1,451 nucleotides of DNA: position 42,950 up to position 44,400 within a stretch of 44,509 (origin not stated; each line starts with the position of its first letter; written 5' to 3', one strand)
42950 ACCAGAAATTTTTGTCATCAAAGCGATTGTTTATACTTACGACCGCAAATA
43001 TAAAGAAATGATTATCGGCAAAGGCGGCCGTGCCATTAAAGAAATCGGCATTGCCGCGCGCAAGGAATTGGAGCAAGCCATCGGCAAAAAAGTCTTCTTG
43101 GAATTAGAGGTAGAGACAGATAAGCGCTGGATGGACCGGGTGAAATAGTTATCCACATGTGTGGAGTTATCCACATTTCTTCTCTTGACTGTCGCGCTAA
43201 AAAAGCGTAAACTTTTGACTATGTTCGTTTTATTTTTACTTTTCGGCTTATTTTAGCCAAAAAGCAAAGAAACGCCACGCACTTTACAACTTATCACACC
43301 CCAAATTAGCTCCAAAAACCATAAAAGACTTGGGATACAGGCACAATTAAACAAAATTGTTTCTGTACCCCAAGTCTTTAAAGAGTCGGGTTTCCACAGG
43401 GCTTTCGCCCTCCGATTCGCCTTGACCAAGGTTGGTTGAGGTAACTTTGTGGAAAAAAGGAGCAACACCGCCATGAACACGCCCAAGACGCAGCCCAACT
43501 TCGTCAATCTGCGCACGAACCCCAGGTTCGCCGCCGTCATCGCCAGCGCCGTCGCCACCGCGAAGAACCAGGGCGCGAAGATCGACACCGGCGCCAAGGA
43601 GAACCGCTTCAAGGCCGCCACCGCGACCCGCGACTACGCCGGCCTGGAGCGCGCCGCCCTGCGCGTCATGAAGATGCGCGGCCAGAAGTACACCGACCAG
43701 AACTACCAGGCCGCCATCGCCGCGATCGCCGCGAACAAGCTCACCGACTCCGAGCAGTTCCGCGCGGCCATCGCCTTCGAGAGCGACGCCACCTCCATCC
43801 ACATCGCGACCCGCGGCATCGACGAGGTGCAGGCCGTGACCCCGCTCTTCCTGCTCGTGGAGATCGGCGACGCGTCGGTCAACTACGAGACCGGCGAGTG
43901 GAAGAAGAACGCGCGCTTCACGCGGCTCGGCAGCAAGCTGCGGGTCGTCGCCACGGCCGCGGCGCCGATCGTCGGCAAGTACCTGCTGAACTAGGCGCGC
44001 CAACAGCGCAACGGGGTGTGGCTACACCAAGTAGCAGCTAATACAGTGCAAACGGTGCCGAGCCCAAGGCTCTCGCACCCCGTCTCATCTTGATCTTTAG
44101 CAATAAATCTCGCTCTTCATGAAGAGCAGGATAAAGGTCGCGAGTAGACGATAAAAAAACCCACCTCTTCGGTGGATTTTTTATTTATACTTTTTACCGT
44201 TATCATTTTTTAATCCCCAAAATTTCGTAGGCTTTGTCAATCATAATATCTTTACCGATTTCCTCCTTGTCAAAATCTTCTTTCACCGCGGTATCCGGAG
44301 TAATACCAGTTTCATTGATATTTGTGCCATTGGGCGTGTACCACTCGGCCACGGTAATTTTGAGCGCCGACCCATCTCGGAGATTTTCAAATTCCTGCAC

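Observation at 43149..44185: Self-contained cassette inserted between convergent era and S41-peptidase genes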

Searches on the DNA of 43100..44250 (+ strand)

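Call 11: search_rna_families(source=window, start=43100, end=44250, threshold=evalue, max_evalue=10, show_alignments=3)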
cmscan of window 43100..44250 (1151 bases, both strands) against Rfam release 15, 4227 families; matches with E-value up to 10: 23.
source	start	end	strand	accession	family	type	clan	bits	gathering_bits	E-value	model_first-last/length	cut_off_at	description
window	44151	44238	-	RF01859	Phe_leader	Cis-reg; leader;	-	25.3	55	0.11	1-125/125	no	Phenylalanine leader peptide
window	43320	43382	-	RF03353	MIR5291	Gene; miRNA;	-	24.5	54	0.12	1-65/65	no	MIR5291 microRNA precursor family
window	44154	44229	-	RF02083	OrzO-P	Gene; antitoxin;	-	22.5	60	0.63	1-76/76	no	OrzO-P RNA antitoxin family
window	44152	44213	-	RF02891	AgrB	Gene; antisense;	-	20.1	40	1.4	1-84/84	no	ArsR-gov region gene B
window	44156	44209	-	RF00624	P9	Gene;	-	19.3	43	0.22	1-74/74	no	Pseudomonas sRNA P9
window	44085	44182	+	RF02607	AbsR25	Gene; sRNA;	-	19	47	1.6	1-164/164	no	Acinetobacter sRNA 25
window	44151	44245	-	RF00513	Trp_leader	Cis-reg; leader;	-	18.2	41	1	1-100/100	no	Tryptophan operon leader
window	43318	43388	+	RF03709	MIR1878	Gene; miRNA;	-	18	70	3.1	1-100/100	no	MIR1878 microRNA precursor family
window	43232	43273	+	RF01332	CRISPR-DR19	Gene; CRISPR;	-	17.9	40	4.8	1-37/37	no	CRISPR RNA direct repeat element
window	44109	44183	+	RF02083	OrzO-P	Gene; antitoxin;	-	17.9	60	5.9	1-76/76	no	OrzO-P RNA antitoxin family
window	44082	44185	+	RF00506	Thr_leader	Cis-reg; leader;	-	17.8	55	1.8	1-118/118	no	Threonine operon leader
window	44097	44185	+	RF01859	Phe_leader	Cis-reg; leader;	-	17.6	55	5.9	1-125/125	no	Phenylalanine leader peptide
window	43321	43382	+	RF04135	MIR5062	Gene; miRNA;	-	17.2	140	2.5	1-158/158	no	MIR5062 microRNA precursor family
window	43225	43275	-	RF03578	mir-3910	Gene; miRNA;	-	17.2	95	3.4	1-82/82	no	mir-3910 microRNA precursor family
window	43224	43278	-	RF01705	Flavo-1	Gene; sRNA;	-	16.3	42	2.7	18-62/76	no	Flavo-1 RNA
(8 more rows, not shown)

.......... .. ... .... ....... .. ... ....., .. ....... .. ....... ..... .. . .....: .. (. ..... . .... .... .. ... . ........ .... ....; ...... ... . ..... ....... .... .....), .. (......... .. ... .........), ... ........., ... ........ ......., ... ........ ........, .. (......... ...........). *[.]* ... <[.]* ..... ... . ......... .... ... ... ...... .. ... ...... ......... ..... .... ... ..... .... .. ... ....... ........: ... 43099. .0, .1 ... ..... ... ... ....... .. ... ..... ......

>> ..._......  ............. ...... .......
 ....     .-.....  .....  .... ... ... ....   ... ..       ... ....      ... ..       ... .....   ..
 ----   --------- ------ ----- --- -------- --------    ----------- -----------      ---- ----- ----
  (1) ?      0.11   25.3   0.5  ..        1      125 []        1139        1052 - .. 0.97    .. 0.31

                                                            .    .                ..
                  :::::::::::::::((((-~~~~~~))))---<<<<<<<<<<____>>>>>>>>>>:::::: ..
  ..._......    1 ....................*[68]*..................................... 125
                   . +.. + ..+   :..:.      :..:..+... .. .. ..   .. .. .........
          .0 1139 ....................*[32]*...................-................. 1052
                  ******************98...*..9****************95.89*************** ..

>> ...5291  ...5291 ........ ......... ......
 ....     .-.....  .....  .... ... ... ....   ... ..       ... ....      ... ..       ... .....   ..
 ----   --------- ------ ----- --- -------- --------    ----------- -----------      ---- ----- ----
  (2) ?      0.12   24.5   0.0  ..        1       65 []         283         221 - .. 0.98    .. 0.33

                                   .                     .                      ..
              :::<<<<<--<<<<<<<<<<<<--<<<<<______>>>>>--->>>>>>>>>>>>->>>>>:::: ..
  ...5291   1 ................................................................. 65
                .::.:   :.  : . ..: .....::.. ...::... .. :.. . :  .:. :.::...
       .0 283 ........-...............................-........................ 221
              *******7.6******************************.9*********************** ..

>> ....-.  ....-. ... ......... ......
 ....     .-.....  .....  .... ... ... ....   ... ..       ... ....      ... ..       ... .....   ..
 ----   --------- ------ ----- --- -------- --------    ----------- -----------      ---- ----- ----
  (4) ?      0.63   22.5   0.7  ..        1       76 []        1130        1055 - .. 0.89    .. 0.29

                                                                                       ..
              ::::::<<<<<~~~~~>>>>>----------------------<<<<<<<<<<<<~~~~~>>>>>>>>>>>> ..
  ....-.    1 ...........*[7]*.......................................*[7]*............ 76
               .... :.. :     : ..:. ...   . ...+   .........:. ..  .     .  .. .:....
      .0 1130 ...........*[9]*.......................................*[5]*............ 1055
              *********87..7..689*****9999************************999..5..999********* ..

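Call 81: build_rna_model(alignment_id=A6, structure=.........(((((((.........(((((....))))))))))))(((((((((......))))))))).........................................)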
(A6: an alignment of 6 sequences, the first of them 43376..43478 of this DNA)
Model R1 built from alignment A6 (6 sequences, 111 columns); structure: as given.
model positions 107; base pairs 21; branch points 1; effective number of sequences 1.14; information 0.59 bits per position. Calibrated on 0.2 Mb of random sequence (short: E-values are rough).
structure used (alignment columns):
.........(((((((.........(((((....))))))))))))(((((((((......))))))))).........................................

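Call 82: search_with_rna_model(model_id=R1, sources=[window, L005, L006, L007, L008, L009, L010, L011, L012, L013, L014, L015, L016, L017, L018, L019, L020, L021, L022, L023, L024, L025, L026, L027, L028, L029, L030, L031, L032, L033, L034, L035, L044, L063, L065, L071, L072, L075, L001, L002, L003], max_evalue=1)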
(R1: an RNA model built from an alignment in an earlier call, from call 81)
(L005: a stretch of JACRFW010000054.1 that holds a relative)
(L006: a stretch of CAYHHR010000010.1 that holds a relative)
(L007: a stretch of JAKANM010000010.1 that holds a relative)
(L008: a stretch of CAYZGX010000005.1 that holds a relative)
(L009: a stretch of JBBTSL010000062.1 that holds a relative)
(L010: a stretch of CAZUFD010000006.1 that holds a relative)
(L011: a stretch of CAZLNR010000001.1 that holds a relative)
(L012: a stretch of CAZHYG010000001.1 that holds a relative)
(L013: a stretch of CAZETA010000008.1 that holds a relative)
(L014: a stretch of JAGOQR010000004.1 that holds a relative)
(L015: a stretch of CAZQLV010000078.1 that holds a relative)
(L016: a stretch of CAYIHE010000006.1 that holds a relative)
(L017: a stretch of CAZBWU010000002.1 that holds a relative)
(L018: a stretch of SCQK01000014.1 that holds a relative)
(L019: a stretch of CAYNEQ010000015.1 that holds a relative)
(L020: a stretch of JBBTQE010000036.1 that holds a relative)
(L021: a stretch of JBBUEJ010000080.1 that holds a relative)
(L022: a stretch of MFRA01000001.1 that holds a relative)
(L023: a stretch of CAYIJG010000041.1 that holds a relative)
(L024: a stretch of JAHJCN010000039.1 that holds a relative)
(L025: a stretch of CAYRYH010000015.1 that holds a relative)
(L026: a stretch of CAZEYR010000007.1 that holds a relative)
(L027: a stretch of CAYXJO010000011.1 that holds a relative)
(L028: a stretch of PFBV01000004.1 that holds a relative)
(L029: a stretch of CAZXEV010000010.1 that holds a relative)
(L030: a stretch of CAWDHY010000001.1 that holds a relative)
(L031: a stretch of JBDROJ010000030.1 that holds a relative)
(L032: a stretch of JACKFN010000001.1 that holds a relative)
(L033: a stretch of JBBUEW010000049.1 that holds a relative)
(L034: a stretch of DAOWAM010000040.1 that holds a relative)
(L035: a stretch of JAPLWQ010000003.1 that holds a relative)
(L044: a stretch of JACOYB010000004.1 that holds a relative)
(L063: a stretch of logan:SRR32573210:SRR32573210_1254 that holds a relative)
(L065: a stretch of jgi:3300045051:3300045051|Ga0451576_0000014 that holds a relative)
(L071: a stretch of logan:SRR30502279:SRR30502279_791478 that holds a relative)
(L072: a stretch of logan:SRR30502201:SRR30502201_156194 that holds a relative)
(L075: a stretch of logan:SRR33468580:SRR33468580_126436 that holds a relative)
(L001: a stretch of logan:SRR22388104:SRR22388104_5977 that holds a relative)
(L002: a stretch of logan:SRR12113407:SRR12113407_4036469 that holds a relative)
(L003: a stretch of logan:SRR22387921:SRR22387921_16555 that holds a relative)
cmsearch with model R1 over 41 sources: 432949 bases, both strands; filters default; matches with E-value up to 1: 7.
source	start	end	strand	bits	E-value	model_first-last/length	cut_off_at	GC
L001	1168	1274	+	132.1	2.1e-34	1-107/107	no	0.58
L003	1072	1171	+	121.4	2.6e-31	1-107/107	no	0.55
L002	193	298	+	120.6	4.5e-31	1-107/107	no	0.56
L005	7083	7190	+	119.2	1.1e-30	1-107/107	no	0.54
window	43376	43478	+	110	4.7e-28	1-107/107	no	0.5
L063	3398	3498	+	108.5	1.3e-27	1-107/107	no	0.54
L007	5882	5981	+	17.6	0.17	1-107/107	no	0.31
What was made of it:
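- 43383..43455 (+): Proximal leader domain. P1 pairs 43383-43389 with 43412-43418. P2 pairs 43398-43402 with 43407-43411. P3 pairs 43419-43427 with 43434-43442. A pseudoknot pairs 43391-43397 (UUUCCAC) with 43449-43455 (GUGGAAA). A covariance model finds only the six cassettes in 433 kb (call 82).
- Closest known: Pseudoknot-type translational riboswitches and protein-binding leaders. Different: The motif occurs only with this ORF in a handful of genomes (call 82), which argues against a general metabolite sensor.
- No second copy or target was found in 433 kb (call 82).
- Tried and rejected: A covariance model of the proximal leader found no further copy in the window or in 40 related loci (calls 81, 82).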
